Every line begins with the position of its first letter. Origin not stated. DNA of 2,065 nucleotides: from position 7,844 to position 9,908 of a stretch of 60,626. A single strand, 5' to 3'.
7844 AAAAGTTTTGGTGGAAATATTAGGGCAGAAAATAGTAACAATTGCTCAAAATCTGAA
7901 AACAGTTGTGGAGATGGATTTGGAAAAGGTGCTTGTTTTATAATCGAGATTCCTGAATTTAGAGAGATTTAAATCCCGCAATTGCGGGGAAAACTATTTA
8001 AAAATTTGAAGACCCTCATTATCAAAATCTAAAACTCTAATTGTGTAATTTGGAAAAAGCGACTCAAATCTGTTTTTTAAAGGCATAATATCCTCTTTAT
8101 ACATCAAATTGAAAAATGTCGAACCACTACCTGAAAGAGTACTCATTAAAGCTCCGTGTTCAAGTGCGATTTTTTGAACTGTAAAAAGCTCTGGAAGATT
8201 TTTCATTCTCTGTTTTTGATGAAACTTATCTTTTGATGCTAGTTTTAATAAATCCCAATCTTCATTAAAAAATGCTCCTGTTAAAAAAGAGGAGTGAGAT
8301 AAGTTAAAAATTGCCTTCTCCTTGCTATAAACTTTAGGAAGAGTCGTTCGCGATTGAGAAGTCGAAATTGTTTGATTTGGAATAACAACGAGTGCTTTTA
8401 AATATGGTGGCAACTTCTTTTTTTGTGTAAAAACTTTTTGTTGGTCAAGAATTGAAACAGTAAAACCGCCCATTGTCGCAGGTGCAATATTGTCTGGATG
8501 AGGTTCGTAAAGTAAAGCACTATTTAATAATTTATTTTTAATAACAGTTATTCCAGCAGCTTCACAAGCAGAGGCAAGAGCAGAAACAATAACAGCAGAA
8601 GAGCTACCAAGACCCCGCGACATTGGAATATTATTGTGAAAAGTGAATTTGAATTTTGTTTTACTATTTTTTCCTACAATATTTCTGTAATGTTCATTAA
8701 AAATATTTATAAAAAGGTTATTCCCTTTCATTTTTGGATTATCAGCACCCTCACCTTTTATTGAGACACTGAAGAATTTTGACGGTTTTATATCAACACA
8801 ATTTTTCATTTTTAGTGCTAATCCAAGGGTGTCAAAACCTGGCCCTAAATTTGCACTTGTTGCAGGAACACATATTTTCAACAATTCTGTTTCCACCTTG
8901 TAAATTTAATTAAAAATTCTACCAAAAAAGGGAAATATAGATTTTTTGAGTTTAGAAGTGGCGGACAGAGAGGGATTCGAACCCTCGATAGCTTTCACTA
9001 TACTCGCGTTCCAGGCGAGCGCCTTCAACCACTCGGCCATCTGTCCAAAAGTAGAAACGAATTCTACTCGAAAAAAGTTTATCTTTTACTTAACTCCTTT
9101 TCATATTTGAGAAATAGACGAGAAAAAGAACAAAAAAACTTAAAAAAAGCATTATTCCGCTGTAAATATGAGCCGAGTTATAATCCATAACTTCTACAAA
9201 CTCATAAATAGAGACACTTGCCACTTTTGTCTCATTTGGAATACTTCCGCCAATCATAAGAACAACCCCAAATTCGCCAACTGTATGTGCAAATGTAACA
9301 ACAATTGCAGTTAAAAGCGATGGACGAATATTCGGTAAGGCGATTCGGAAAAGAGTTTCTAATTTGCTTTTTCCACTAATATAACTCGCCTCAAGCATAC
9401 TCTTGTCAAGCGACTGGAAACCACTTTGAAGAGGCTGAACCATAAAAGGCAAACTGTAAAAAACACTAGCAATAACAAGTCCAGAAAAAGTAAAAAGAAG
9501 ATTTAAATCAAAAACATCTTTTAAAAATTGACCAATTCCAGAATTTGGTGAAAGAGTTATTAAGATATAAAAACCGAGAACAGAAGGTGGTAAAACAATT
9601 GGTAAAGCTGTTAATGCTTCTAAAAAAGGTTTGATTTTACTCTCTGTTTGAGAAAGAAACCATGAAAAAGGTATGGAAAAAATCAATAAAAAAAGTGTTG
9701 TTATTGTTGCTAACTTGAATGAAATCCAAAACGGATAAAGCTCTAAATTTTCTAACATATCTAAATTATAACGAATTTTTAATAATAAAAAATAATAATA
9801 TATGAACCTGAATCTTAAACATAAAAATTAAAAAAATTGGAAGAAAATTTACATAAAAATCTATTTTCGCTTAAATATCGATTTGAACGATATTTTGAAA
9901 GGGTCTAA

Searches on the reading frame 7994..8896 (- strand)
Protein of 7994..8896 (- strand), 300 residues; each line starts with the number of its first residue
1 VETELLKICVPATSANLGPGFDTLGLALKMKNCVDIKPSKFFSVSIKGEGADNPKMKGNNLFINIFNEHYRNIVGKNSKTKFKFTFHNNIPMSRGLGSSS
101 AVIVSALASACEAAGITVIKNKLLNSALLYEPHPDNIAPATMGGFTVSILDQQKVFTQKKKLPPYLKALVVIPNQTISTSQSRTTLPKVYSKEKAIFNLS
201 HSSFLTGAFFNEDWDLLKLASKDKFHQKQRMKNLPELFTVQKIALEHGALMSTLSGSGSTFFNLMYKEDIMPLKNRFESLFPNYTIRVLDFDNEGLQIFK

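Call 40: search_protein_families(library=pfam, proteins=[window:7994-8896:-], max_evalue=0.001)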
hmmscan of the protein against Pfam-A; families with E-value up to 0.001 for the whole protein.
window:7994-8896:- (300 aa): 3 families
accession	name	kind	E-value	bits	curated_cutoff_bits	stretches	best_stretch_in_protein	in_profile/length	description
PF00288.32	GHMP_kinases_N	-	2.1e-12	47.6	22.3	1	75-144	15-87/87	GHMP kinases N terminal domain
PF08544.19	GHMP_kinases_C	-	1.4e-06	29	21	1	208-269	4-71/85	GHMP kinases C terminal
PF22700.2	MVD-like_N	-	0.00071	19.7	27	0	48-123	54-124/157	Diphosphomevalonate decarboxylase-like N-terminal domain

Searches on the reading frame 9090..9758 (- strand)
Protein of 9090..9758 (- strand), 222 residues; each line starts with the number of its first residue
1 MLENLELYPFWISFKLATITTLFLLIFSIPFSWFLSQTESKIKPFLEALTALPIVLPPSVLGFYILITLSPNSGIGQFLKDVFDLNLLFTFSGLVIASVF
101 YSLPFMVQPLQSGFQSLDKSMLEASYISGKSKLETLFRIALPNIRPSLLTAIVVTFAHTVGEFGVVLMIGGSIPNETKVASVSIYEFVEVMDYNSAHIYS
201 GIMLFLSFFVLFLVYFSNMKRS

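Call 40: search_protein_families(library=pfam, proteins=[window:9090-9758:-], max_evalue=0.001)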
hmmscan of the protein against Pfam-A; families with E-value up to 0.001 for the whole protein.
window:9090-9758:- (222 aa): 1 family
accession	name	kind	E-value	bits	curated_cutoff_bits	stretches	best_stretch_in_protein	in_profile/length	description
PF00528.27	BPD_transp_1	-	4.9e-17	62.7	26.4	1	29-215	2-169/184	Binding-protein-dependent transport system inner membrane component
